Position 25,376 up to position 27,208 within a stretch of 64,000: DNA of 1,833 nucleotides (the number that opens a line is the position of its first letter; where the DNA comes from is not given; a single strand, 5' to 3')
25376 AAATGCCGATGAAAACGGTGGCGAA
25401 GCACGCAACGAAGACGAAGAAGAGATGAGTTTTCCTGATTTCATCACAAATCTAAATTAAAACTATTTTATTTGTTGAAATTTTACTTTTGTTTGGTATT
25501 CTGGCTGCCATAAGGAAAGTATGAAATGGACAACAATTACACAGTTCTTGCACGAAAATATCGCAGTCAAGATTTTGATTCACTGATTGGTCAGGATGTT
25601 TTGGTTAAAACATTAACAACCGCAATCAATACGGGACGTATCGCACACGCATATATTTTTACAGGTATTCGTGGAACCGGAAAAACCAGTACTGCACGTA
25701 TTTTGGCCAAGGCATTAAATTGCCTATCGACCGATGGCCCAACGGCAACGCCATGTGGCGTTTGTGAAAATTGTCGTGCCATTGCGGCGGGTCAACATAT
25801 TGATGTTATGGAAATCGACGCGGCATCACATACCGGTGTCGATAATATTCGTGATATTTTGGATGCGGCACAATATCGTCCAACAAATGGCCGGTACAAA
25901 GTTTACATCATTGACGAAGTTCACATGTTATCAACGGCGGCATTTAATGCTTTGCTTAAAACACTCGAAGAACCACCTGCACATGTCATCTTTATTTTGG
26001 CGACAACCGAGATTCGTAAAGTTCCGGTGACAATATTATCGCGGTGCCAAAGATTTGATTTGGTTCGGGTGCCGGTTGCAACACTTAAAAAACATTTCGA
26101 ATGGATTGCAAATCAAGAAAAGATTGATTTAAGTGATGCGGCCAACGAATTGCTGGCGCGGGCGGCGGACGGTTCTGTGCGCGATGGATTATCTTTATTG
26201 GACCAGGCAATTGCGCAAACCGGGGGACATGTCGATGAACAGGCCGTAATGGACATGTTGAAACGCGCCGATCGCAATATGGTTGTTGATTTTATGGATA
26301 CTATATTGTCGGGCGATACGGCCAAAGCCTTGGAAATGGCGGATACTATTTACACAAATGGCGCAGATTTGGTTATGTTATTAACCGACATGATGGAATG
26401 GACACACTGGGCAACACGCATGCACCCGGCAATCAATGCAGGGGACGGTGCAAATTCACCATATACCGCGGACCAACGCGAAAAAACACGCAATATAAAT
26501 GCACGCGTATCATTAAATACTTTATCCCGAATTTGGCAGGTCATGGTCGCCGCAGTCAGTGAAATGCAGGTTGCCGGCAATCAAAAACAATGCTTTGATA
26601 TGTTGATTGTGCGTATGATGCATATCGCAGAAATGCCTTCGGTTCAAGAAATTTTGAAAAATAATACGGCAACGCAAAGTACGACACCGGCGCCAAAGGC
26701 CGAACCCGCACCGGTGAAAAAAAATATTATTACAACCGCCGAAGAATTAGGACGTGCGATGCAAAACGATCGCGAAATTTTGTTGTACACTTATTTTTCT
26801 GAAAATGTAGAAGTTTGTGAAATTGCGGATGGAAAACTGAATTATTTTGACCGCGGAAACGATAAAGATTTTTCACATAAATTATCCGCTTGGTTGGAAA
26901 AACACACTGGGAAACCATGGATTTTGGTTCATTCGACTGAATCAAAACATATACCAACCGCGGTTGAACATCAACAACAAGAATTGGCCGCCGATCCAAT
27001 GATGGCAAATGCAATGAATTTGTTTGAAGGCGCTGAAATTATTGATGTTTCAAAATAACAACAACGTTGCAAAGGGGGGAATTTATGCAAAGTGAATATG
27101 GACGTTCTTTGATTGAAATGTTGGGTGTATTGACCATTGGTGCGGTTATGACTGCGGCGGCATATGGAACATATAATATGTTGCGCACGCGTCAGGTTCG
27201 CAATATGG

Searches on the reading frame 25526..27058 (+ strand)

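Call 41: search_protein_families(library=pfam, proteins=[window:25526-27058:+], max_evalue=0.0001)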
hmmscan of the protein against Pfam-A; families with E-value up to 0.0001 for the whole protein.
window:25526-27058:+ (510 aa): 8 families
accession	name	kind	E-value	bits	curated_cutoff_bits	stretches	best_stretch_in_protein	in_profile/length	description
PF13177.12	DNA_pol3_delta2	-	7.9e-45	153.2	27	1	23-180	2-158/161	DNA polymerase III, delta subunit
PF12169.13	DNA_pol3_gamma3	-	2.1e-29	102.5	24.4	1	236-378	1-141/143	DNA polymerase III subunits gamma and tau domain III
PF22608.2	DNAX_ATPase_lid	-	3.2e-17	62.5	27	1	188-234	3-49/49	DNA polymerase III clamp loader subunit, ATPase lid domain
PF00004.35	AAA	-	1.1e-13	52.2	21.2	1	44-177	2-126/131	ATPase family associated with various cellular activities (AAA)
PF12362.13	DUF3646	-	3.2e-11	43.9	30.2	1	404-508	3-114/114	DNA polymerase III gamma and tau subunits C terminal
PF13604.12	AAA_30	-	4.9e-07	30.1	27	1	43-157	21-122/191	AAA domain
PF13401.12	AAA_22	-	1.4e-06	29.1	27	1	43-164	8-127/130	AAA domain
PF13245.12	AAA_19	-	3.1e-05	24.6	25.1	1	33-157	4-123/134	AAA domain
